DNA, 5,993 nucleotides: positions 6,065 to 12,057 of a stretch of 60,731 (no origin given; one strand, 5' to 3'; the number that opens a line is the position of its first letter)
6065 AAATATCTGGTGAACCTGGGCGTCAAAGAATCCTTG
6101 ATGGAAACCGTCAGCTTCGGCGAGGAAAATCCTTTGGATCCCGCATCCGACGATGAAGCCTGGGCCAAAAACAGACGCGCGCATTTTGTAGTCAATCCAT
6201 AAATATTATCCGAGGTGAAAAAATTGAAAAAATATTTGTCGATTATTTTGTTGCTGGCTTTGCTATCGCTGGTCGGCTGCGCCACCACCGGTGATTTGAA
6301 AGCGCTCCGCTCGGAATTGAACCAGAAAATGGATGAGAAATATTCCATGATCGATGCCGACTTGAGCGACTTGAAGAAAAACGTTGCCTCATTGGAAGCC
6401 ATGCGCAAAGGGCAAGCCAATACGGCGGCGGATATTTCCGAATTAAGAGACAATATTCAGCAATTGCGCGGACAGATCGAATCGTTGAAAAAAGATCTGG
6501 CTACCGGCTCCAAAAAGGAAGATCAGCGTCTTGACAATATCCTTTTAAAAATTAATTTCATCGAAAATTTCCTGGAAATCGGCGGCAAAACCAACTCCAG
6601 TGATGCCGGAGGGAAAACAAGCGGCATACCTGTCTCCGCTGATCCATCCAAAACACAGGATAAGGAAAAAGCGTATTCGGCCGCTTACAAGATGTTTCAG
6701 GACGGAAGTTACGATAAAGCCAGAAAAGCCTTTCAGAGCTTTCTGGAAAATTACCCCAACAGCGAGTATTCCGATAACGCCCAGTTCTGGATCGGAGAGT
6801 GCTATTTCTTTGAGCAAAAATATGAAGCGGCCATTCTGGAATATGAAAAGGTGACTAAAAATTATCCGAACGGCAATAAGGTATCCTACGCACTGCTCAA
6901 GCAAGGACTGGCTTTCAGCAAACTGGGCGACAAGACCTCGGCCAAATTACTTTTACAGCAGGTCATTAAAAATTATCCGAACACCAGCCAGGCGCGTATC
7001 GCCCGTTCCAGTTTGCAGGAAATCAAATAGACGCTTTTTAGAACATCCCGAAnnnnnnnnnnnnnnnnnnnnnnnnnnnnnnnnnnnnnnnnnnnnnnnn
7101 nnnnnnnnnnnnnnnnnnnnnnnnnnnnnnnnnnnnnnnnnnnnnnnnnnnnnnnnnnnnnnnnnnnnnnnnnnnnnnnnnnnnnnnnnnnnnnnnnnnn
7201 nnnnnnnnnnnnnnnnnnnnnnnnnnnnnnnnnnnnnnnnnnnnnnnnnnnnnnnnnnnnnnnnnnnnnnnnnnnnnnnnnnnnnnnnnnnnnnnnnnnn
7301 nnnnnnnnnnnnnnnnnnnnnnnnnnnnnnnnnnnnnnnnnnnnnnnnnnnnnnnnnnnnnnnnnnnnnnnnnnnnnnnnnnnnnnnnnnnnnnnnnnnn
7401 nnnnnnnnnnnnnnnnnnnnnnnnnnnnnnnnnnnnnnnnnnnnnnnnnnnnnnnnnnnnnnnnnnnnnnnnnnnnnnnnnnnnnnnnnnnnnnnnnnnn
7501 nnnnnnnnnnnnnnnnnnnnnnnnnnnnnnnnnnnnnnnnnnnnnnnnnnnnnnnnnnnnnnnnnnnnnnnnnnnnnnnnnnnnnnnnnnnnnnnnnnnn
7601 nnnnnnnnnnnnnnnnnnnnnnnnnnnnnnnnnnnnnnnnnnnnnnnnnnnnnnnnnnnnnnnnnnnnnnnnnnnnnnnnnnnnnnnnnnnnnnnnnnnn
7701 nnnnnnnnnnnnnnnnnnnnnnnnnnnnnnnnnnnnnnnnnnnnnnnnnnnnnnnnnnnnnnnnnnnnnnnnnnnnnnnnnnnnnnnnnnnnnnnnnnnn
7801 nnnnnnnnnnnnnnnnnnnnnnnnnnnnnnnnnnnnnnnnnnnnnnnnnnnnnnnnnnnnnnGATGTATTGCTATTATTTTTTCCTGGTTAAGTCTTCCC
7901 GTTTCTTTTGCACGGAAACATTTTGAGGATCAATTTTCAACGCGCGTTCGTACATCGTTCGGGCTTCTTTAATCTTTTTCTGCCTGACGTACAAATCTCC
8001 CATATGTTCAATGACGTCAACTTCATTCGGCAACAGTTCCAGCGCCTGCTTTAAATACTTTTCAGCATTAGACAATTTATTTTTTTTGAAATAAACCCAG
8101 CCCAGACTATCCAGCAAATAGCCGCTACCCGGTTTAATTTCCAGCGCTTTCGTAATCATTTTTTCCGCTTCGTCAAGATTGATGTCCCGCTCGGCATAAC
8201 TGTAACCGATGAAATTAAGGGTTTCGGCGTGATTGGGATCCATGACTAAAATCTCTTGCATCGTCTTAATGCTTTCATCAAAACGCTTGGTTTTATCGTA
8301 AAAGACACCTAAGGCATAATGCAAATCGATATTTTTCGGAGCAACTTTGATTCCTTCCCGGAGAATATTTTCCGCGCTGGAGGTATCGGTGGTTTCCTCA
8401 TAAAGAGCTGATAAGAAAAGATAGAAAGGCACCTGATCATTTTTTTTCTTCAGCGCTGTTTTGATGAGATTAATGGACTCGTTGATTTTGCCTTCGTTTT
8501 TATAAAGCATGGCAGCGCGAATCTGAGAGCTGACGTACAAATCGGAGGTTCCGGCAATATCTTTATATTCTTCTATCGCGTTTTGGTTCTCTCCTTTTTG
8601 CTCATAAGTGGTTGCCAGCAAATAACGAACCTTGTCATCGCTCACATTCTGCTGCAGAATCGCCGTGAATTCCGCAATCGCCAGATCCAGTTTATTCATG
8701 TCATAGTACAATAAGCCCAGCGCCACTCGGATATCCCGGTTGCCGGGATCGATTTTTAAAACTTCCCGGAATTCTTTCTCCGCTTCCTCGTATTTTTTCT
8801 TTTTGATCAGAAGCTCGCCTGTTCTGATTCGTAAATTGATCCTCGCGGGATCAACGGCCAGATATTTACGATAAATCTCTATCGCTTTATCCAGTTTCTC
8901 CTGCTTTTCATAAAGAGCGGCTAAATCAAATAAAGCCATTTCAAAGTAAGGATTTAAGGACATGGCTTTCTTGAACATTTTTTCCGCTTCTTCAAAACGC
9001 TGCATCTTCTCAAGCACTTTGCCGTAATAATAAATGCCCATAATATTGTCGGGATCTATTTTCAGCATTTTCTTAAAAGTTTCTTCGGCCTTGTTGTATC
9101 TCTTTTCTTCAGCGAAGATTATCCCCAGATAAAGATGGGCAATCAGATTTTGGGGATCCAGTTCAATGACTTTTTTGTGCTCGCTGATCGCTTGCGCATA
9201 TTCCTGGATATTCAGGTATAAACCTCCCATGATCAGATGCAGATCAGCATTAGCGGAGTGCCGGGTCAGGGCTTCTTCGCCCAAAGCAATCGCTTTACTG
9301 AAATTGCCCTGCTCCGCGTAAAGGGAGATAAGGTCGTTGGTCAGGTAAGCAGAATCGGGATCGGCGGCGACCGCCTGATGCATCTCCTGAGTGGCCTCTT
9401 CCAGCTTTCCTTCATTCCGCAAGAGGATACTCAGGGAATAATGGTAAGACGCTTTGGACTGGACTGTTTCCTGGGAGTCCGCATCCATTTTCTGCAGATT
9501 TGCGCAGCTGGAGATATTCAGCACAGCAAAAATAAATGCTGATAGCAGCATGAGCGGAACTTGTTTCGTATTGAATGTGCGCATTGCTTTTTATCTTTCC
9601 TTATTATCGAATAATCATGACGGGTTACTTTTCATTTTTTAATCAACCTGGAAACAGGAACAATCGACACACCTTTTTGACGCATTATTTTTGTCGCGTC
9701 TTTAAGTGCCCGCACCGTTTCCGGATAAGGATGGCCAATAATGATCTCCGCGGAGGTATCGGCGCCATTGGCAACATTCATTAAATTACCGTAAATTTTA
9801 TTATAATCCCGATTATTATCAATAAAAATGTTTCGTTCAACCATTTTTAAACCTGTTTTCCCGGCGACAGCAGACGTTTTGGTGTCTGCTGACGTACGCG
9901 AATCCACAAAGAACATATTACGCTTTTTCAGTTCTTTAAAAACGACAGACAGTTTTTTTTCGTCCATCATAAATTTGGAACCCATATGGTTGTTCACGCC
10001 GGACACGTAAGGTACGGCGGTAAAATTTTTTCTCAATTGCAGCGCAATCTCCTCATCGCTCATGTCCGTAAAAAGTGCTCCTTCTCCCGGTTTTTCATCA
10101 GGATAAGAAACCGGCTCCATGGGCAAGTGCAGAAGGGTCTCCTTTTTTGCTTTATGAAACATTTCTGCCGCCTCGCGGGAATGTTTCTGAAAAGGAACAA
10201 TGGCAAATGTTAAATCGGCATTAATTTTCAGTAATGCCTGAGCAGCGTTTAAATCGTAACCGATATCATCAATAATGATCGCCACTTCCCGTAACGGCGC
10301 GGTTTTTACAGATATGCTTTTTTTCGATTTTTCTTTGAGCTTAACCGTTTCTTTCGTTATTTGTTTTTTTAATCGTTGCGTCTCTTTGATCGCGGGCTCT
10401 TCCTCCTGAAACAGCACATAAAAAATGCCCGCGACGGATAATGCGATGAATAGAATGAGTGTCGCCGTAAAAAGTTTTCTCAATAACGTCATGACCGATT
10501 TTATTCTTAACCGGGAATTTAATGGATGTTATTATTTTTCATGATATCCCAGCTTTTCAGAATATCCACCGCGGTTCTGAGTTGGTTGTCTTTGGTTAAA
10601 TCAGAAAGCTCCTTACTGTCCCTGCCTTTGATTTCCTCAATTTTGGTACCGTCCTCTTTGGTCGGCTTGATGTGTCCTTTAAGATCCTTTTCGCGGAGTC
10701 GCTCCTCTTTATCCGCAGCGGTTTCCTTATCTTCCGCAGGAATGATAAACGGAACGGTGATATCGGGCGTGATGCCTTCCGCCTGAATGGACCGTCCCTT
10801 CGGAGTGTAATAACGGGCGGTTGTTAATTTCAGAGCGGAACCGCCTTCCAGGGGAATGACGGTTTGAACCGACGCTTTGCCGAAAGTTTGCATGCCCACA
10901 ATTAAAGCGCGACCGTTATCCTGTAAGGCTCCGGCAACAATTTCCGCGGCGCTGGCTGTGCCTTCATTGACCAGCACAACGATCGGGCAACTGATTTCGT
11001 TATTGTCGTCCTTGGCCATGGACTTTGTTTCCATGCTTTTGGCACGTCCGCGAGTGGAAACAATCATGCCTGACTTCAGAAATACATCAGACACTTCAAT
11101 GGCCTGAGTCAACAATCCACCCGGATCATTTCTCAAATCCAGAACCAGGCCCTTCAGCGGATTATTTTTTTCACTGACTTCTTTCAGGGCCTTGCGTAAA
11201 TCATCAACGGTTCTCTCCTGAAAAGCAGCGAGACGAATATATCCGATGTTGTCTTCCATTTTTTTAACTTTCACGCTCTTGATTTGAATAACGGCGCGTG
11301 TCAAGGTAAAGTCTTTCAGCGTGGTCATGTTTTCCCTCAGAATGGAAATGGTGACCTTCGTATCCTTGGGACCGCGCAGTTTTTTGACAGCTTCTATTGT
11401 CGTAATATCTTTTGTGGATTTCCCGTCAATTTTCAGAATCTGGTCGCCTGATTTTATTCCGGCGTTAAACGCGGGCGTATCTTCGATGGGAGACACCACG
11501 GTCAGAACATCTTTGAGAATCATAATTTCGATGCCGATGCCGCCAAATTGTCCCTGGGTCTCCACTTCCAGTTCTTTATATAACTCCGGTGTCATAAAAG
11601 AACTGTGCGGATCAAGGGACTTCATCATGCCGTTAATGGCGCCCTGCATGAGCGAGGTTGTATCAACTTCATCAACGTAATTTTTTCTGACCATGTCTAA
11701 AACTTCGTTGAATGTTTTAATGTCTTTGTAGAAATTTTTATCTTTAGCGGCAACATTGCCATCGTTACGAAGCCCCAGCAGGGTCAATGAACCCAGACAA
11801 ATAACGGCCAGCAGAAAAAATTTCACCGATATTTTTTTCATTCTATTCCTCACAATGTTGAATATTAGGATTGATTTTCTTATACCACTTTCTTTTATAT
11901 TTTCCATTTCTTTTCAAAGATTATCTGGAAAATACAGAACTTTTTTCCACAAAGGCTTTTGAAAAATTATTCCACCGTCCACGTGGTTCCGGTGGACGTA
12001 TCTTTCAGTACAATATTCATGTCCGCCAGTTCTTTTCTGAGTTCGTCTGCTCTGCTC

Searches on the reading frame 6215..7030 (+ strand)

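Call 75: search_protein_families(library=pfam, proteins=[window:6215-7030:+], max_evalue=0.00001)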
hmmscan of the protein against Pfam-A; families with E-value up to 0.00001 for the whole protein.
window:6215-7030:+ (271 aa): 9 families
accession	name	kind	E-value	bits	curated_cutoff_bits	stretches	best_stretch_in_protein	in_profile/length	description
PF13174.12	TPR_6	-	5.7e-23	80.4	26.3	1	225-257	1-33/33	Tetratricopeptide repeat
PF13525.12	YfiO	-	1.3e-12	48.3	25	1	148-270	3-136/203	Outer membrane lipoprotein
PF07719.23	TPR_2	-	2e-10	40.4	27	0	189-219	3-33/34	Tetratricopeptide repeat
PF13432.12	TPR_16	-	8.1e-10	39.4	32.7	0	162-220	9-64/65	Tetratricopeptide repeat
PF13428.12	TPR_14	-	1.2e-08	35.3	23.5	0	160-183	11-34/44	Tetratricopeptide repeat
PF13181.12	TPR_8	-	5.1e-07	29.8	25.7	0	189-219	3-33/34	Tetratricopeptide repeat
PF13512.12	TPR_18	-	1e-06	29.4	21.9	1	149-239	9-99/145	Tetratricopeptide repeat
PF13424.12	TPR_12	-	2.3e-06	28.1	30.1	0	189-255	5-76/77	Tetratricopeptide repeat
PF14559.12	TPR_19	-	6.8e-06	26.8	25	0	161-221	2-59/68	Tetratricopeptide repeat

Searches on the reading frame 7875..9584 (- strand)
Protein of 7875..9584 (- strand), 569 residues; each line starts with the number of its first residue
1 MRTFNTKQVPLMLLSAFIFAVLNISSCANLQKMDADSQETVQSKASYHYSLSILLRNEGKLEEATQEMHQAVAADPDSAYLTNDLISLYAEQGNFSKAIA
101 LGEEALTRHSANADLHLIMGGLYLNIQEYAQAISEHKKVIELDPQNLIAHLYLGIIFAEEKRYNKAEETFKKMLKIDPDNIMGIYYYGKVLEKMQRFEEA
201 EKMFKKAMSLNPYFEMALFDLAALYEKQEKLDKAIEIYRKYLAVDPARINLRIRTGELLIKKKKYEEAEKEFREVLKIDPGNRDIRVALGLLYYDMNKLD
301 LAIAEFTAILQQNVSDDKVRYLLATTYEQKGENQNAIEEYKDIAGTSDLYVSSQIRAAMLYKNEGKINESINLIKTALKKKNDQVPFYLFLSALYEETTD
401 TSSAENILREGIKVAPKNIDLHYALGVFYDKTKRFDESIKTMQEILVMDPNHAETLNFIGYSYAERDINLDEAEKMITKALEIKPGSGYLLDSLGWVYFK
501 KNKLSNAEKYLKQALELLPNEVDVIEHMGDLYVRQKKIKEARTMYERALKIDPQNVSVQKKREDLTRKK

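Call 75: search_protein_families(library=pfam, proteins=[window:7875-9584:-], max_evalue=0.00001)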
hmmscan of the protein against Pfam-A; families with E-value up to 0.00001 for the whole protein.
window:7875-9584:- (569 aa): 30 families (the best 25 are shown)
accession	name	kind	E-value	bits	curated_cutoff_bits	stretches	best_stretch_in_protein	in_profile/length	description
PF07719.23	TPR_2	-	2.4e-65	211.8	27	0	527-555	6-34/34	Tetratricopeptide repeat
PF14559.12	TPR_19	-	1.3e-56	189.2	25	4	259-324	1-66/68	Tetratricopeptide repeat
PF13181.12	TPR_8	-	4.9e-56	182.6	25.7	0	527-555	6-34/34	Tetratricopeptide repeat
PF00515.34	TPR_1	-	3.2e-53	175.9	27.8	0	149-180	3-34/34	Tetratricopeptide repeat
PF13428.12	TPR_14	-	3.7e-48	157.4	23.5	0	217-256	3-42/44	Tetratricopeptide repeat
PF13432.12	TPR_16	-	2.5e-47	159.3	32.7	0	123-180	7-64/65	Tetratricopeptide repeat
PF13431.12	TPR_17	-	6.3e-41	135.7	24.4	0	204-236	2-34/34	Tetratricopeptide repeat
PF13414.12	TPR_11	-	7.9e-37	125.1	26.8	0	256-296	1-41/42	TPR repeat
PF13424.12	TPR_12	-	2e-34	118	30.1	1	186-245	8-75/77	Tetratricopeptide repeat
PF13176.12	TPR_7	-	1.4e-29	100.1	27.9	0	217-246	1-32/36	Tetratricopeptide repeat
PF23914.1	TPR_CcmH_CycH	-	1.1e-24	87.5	42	1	174-280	43-152/158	Cytochrome c-type biogenesis protein H TPR domain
PF12895.13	ANAPC3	-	5.5e-24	84.7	27.2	0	200-273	8-80/82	Anaphase-promoting complex, cyclosome, subunit 3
PF13174.12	TPR_6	-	8.3e-24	83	26.3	0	217-246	2-31/33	Tetratricopeptide repeat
PF24575.1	TPR_Slam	-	1.7e-23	83.4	35.2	0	222-272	54-104/104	Surface lipoprotein assembly modifier, N-terminal TPR repeats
PF13371.12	TPR_9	-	2.6e-19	69.4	35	0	222-287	2-67/73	Tetratricopeptide repeat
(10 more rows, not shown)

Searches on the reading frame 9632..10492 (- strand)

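Call 75: search_protein_families(library=pfam, proteins=[window:9632-10492:-], max_evalue=0.00001)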
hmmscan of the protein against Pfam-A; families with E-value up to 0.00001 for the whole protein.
window:9632-10492:- (286 aa): 1 family
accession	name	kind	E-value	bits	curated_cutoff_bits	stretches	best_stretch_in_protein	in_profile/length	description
PF04748.18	Polysacc_deac_2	-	2.4e-72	242.9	27.5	1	72-283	1-211/212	Divergent polysaccharide deacetylase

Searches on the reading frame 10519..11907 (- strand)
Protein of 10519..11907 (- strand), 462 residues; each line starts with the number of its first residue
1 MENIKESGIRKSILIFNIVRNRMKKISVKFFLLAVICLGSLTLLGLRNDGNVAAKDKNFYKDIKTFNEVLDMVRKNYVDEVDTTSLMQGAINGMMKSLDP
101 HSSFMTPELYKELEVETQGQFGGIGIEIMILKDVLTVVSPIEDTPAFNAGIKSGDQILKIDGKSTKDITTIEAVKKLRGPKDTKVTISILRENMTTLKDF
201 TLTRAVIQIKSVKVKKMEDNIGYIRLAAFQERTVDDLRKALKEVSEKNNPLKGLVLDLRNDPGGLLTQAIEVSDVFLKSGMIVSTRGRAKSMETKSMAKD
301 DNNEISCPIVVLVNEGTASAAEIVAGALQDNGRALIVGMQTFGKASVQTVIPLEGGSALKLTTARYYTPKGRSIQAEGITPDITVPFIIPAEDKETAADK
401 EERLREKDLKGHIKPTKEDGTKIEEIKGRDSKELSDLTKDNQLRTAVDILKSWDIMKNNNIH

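Call 76: search_protein_families(library=pfam, proteins=[window:10519-11907:-], max_evalue=0.00001)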
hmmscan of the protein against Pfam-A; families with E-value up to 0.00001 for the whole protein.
window:10519-11907:- (462 aa): 5 families
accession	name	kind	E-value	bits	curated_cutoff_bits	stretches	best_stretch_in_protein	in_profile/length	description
PF03572.23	Peptidase_S41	-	1.2e-58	197.7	24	1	220-385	1-165/165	Peptidase family S41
PF13180.12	PDZ_2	-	3.6e-12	46.9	27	1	122-195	1-73/80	PDZ domain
PF22694.1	CtpB_N-like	-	9.4e-11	42.5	27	1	58-106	35-82/85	Activating protease CtpB N-terminal domain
PF17820.7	PDZ_6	-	1.2e-10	41.4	27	1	137-191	2-54/54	PDZ domain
PF00595.29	PDZ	-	1.8e-09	38.3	23.2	1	116-189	5-80/81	PDZ domain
